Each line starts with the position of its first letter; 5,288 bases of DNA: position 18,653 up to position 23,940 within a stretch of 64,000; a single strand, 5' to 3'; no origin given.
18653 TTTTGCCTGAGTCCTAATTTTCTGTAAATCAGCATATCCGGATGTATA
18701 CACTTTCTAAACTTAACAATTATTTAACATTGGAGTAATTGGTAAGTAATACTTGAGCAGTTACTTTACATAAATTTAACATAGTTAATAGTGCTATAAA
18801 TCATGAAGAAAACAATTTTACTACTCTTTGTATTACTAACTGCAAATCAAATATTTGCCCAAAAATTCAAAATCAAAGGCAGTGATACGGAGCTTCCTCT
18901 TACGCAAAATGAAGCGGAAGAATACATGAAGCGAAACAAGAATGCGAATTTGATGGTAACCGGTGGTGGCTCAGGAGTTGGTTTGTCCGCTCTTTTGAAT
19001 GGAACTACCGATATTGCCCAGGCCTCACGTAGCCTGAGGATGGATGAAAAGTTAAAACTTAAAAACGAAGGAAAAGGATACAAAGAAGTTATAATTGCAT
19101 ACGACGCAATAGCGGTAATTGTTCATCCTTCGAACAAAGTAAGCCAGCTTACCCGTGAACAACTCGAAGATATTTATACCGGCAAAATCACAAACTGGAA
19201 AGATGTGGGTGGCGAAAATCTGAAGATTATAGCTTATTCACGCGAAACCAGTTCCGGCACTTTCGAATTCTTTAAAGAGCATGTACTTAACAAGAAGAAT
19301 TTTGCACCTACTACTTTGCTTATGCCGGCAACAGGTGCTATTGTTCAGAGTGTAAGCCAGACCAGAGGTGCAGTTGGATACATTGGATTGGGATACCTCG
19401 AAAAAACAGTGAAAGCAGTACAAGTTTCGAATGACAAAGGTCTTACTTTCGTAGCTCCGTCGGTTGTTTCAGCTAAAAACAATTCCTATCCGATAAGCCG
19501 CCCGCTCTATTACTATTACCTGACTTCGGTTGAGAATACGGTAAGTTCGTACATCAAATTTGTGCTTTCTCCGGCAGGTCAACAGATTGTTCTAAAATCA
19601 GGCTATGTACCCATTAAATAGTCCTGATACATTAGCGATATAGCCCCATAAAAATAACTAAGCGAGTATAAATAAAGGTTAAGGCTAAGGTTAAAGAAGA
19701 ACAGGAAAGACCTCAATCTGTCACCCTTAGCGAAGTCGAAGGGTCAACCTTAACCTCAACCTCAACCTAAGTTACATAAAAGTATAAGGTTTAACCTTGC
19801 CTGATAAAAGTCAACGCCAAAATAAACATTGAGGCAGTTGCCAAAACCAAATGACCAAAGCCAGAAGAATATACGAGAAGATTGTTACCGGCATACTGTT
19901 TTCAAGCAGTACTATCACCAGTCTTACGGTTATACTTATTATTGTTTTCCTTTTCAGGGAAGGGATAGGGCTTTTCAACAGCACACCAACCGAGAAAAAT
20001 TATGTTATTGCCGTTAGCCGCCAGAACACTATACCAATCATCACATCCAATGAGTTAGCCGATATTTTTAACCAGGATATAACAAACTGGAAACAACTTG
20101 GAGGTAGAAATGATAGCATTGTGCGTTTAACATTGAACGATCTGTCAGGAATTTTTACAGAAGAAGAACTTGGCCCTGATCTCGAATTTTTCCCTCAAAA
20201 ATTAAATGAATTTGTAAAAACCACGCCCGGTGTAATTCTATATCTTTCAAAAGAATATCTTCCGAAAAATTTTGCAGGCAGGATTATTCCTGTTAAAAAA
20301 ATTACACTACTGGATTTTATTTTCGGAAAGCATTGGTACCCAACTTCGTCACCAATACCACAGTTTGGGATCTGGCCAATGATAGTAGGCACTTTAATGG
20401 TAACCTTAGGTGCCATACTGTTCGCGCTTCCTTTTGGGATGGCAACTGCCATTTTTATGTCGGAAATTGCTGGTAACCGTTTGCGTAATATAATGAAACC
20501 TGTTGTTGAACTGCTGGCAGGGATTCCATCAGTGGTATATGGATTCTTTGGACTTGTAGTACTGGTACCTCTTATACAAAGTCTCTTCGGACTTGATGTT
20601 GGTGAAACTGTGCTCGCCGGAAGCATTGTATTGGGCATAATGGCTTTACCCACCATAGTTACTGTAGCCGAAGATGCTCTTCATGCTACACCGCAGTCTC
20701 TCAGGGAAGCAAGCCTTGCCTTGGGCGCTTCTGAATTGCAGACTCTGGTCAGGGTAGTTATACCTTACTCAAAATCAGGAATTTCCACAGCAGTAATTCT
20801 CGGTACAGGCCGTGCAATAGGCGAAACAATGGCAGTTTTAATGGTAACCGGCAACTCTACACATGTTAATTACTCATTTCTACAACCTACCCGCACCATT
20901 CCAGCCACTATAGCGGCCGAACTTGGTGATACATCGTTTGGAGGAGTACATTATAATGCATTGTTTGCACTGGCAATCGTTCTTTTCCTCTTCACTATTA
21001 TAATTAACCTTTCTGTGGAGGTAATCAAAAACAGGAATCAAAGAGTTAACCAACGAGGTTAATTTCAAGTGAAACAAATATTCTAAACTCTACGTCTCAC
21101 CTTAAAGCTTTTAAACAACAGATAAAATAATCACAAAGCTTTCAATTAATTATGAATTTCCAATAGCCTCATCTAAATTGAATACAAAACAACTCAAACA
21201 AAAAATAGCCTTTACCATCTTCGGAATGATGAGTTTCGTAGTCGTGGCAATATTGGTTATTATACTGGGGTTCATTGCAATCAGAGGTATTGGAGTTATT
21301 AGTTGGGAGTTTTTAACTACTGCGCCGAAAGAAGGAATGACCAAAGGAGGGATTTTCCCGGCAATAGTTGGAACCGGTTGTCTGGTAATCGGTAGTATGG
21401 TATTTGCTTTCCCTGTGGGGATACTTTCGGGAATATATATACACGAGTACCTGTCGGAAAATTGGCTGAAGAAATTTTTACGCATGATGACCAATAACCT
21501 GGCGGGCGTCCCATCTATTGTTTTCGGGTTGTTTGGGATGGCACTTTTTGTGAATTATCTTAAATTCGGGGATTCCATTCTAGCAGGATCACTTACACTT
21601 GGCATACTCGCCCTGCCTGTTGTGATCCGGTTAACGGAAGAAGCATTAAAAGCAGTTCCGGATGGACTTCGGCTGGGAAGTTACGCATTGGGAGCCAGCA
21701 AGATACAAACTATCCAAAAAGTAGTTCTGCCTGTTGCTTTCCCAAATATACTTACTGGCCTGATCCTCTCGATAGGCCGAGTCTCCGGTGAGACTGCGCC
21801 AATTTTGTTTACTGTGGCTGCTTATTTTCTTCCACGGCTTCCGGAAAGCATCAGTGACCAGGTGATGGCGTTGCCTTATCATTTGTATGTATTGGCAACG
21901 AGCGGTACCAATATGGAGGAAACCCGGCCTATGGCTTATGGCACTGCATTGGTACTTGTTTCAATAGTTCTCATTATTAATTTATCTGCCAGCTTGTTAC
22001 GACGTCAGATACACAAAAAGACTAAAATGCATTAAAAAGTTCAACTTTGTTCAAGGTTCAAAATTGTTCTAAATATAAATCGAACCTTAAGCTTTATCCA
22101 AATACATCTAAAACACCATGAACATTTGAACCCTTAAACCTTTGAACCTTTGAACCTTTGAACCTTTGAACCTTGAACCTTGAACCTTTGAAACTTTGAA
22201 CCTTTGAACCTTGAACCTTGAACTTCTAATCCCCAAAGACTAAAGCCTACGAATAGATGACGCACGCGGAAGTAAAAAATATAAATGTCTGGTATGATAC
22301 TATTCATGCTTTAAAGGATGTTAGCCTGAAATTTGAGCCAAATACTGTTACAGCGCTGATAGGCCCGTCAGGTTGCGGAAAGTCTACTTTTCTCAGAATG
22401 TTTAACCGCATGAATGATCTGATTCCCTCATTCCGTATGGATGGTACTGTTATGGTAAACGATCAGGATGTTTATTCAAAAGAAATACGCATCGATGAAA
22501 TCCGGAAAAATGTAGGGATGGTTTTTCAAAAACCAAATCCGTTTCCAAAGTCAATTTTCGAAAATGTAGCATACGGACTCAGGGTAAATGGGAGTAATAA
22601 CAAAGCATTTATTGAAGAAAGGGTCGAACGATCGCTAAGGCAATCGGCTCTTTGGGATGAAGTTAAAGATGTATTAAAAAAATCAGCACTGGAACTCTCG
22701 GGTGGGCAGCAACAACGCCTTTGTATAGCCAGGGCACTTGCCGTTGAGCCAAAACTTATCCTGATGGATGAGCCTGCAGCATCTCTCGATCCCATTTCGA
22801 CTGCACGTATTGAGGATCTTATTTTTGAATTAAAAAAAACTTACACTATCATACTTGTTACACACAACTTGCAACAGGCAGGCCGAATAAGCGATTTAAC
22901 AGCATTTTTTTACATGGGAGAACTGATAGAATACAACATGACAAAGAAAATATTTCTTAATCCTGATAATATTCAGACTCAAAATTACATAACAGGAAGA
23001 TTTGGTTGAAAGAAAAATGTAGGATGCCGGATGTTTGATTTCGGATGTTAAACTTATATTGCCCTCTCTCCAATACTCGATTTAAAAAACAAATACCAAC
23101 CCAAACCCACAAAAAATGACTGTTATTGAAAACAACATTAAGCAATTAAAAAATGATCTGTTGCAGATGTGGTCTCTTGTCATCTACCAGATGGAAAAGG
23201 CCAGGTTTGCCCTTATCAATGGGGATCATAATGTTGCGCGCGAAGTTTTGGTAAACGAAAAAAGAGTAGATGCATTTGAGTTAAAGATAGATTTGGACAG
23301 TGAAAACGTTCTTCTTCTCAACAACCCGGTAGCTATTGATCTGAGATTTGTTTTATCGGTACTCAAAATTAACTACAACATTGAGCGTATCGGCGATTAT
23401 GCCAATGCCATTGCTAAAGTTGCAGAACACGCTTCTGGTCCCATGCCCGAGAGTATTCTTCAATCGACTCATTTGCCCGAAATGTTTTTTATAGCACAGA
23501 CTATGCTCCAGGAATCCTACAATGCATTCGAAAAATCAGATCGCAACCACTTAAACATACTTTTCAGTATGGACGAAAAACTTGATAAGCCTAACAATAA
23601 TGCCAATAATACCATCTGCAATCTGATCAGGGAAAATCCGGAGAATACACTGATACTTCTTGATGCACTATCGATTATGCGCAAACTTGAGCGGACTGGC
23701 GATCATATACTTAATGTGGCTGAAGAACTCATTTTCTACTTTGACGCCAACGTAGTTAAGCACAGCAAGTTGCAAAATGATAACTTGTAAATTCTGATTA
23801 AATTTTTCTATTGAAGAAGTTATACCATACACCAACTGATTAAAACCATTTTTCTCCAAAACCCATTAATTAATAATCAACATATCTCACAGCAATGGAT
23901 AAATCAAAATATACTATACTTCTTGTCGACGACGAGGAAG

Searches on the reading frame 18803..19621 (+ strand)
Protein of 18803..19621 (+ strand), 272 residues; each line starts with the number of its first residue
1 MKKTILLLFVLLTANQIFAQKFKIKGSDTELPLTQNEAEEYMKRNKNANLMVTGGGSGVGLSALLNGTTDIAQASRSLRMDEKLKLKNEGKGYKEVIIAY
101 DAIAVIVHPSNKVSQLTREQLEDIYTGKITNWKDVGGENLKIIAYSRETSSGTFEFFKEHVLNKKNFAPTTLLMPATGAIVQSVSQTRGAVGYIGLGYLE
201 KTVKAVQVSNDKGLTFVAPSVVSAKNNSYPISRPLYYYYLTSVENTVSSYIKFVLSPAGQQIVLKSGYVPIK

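Call 6: search_protein_families(library=ncbifam, proteins=[window:18803-19621:+])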
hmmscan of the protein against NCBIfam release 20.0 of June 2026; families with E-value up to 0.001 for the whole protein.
window:18803-19621:+ (272 aa): 3 families
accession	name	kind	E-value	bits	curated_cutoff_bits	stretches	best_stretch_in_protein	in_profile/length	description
TIGR02136.1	ptsS_2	subfamily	3.7e-76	256.1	206.6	1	19-271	38-295/295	phosphate ABC transporter substrate-binding protein PstS family protein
TIGR00975.1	3a0107s03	equivalog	2.7e-17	62.8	205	1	25-226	4-227/315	phosphate ABC transporter substrate-binding protein PstS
TIGR04505.1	PtsS_plasma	equivalog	1.9e-12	47.3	175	1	109-235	163-310/334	phosphate ABC transporter substrate-binding protein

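Call 7: search_protein_families(library=pfam, proteins=[window:18803-19621:+])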
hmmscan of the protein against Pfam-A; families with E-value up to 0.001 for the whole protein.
window:18803-19621:+ (272 aa): 3 families
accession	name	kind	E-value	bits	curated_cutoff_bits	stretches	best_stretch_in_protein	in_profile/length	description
PF12849.12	PBP_like_2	-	1.7e-44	153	27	1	21-257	11-266/267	PBP superfamily domain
PF12727.12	PBP_like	-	2.4e-10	40.3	27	1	38-195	1-150/193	PBP superfamily domain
PF13531.11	SBP_bac_11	-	4.4e-08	33.6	25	1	38-268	17-226/227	Bacterial extracellular solute-binding protein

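Call 30: find_related_loci(query=window:18803-19621:+, collection=metagenome_contigs, flank=10000)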
Query window:18803-19621:+ (272 aa) in metagenome_contigs; peptide patterns used: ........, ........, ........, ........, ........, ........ (x = any residue, [..] = any of these).
600 stretches matched a pattern (row limit reached: there are more); 529 encode a relative of the query (tblastn E <= 1e-3); the best 80 are kept; 80 distinct loci.
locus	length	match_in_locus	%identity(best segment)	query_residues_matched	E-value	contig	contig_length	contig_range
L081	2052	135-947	78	1-271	3e-144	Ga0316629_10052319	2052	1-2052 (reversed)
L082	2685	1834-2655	70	1-272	1e-135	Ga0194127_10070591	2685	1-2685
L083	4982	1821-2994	66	1-271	4e-123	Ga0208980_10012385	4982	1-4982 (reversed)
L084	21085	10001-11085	66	1-271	3e-121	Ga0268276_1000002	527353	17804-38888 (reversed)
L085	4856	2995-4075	64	1-272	1e-121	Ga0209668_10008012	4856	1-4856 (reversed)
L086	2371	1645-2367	72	17-257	4e-126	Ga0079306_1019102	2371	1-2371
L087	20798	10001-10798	64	6-271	9e-115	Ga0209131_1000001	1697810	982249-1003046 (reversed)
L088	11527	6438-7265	64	1-272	1e-114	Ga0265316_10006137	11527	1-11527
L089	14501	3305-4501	62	1-271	5e-114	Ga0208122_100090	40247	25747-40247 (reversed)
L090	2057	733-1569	58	1-272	4e-116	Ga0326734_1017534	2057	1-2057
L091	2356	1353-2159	63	1-271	3e-114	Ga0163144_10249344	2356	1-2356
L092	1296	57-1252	64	1-271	6e-116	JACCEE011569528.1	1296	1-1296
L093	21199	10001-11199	63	1-272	7e-105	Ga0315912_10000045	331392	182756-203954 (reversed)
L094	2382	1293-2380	62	6-271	3e-109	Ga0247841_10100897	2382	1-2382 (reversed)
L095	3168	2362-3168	59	1-268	2e-104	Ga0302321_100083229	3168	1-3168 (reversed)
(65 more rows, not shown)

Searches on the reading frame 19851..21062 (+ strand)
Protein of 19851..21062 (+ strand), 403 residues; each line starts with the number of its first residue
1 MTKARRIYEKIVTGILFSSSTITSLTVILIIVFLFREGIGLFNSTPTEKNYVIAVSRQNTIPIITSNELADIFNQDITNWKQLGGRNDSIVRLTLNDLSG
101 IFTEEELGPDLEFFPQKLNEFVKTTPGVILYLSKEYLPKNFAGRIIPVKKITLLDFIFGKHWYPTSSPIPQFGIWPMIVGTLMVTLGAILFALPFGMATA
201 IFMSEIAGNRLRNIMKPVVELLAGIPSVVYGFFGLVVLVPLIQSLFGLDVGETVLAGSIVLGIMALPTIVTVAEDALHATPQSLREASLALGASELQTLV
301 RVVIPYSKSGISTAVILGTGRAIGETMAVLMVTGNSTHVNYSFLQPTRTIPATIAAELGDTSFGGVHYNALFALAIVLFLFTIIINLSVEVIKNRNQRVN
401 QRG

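Call 6: search_protein_families(library=ncbifam, proteins=[window:19851-21062:+])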
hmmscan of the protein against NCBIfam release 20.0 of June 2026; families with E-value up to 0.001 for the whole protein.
window:19851-21062:+ (403 aa): 20 families
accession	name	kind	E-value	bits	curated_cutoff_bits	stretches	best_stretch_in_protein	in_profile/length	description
TIGR02138.1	phosphate_pstC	equivalog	2.8e-88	295.8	196.45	1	148-396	34-295/296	phosphate ABC transporter permease subunit PstC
TIGR00974.1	3a0107s02c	equivalog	1.6e-51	175.1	193.45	1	166-396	44-270/272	phosphate ABC transporter permease PstA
NF008435.0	PRK11275.1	equivalog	2.7e-39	135.1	502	2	240-389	155-305/319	phosphate ABC transporter permease PstC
NF008430.0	PRK11268.1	equivalog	3.5e-19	69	439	1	173-355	78-254/295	phosphate ABC transporter permease PstA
TIGR02141.1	modB_ABC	equivalog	2e-15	57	182.6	1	181-390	3-203/208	molybdate ABC transporter permease subunit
TIGR01581.1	Mo_ABC_porter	hypoth_equivalog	3.1e-13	49.7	210.3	1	182-377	27-219/225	ABC transporter permease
NF006939.0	PRK09421.1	equivalog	7e-13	48.5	262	1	175-390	9-221/230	molybdate ABC transporter permease subunit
TIGR03416.1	ABC_choXWV_perm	equivalog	1.6e-12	47.5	363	1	171-315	81-211/267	choline ABC transporter permease subunit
NF038017.1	ABC_perm1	subfamily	1.1e-11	45.1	100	1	181-357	1-167/184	ABC transporter permease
TIGR00969.1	3a0106s02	subfamily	3.3e-10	39.9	240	1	162-395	47-272/272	sulfate ABC transporter permease subunit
TIGR02139.1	permease_CysT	equivalog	5.2e-10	39.4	246.1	1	212-396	85-262/265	sulfate ABC transporter permease subunit CysT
NF040839.1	tungstate_WtpB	equivalog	4.2e-09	36.4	340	1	175-333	43-204/251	tungstate ABC transporter permease WtpB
TIGR02140.1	permease_CysW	equivalog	1.3e-08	34.6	329.1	1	180-396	51-259/261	sulfate ABC transporter permease subunit CysW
NF008196.0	PRK10952.1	equivalog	1.6e-08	33.8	439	1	171-315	139-269/356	glycine betaine/L-proline ABC transporter permease ProW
NF008049.0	PRK10782.1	subfamily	2.8e-06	27.2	212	1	173-316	12-151/217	methionine ABC transporter permease MetI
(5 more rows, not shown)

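Call 7: search_protein_families(library=pfam, proteins=[window:19851-21062:+])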
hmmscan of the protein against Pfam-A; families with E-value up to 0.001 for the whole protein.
window:19851-21062:+ (403 aa): 2 families
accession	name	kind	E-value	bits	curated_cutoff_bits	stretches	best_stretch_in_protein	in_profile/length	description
PF00528.27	BPD_transp_1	-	6.3e-20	72.1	26.4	1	196-395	5-181/184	Binding-protein-dependent transport system inner membrane component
PF12849.12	PBP_like_2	-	0.00074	19.8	27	0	52-132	95-184/267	PBP superfamily domain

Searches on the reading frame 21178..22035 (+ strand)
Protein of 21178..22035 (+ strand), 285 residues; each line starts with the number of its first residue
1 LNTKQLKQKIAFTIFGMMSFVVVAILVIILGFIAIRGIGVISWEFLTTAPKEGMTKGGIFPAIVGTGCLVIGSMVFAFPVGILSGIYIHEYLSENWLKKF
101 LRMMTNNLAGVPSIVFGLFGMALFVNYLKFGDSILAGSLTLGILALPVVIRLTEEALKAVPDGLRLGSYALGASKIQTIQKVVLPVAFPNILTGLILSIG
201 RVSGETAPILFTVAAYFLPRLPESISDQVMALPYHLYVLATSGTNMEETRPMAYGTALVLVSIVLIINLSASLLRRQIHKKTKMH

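Call 9: search_protein_families(library=pfam, proteins=[window:21178-22035:+])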
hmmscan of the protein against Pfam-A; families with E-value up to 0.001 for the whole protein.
window:21178-22035:+ (285 aa): 1 family
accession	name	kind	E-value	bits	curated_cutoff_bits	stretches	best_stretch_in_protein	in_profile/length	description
PF00528.27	BPD_transp_1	-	1.9e-22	80.3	26.4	1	79-282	3-182/184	Binding-protein-dependent transport system inner membrane component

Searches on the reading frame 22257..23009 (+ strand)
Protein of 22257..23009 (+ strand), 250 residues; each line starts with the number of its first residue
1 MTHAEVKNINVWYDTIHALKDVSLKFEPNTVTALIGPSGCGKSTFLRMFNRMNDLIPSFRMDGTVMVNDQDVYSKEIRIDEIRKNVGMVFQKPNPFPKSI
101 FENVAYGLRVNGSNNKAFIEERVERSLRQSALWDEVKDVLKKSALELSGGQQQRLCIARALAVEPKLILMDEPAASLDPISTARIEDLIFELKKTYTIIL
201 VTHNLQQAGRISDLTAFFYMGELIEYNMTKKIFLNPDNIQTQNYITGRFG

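Call 9: search_protein_families(library=pfam, proteins=[window:22257-23009:+])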
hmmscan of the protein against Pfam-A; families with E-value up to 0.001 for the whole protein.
window:22257-23009:+ (250 aa): 6 families
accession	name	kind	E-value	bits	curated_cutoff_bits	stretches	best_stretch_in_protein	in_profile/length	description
PF00005.33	ABC_tran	-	2.8e-32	112.6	25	1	19-174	1-136/137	ABC transporter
PF13304.12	AAA_21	-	4.2e-11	43.9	27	1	116-205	220-300/304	AAA domain, putative AbiEii toxin, Type IV TA system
PF02463.25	SMC_N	-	1.7e-08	34.6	40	1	20-213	16-207/220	RecF/RecN/SMC N terminal domain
PF13401.12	AAA_22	-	5.6e-05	23.9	27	1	30-141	6-80/130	AAA domain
PF13175.12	AAA_15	-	0.00024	21.3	32.1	1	18-85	13-78/374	AAA ATPase domain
PF13555.12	AAA_29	-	0.00072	19.7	27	0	20-46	13-39/61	P-loop containing region of AAA domain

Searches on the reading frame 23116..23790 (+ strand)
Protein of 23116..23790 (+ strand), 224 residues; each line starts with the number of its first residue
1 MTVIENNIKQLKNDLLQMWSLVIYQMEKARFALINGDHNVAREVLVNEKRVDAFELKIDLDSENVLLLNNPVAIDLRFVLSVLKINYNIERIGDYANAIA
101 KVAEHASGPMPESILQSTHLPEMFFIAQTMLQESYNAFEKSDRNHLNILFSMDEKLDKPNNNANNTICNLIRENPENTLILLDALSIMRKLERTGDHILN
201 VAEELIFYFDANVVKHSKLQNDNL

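Call 9: search_protein_families(library=pfam, proteins=[window:23116-23790:+])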
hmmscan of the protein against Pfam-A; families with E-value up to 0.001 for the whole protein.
window:23116-23790:+ (224 aa): 1 family
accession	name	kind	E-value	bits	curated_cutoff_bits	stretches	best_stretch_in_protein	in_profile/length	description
PF01895.24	PhoU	-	2.2e-33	114.9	23.5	2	16-102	2-88/89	PhoU domain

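Call 39: search_protein_families(library=ncbifam, proteins=[window:23116-23790:+])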
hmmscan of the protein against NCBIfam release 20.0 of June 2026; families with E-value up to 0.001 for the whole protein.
window:23116-23790:+ (224 aa): 2 families
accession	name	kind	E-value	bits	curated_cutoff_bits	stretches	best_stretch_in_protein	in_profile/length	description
TIGR02135.1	phoU_full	equivalog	7.7e-46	156.4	130.25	1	4-210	3-208/212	phosphate signaling complex protein PhoU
NF008332.0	PRK11115.1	equivalog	7e-30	104.3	342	1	6-220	16-228/239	phosphate signaling complex protein PhoU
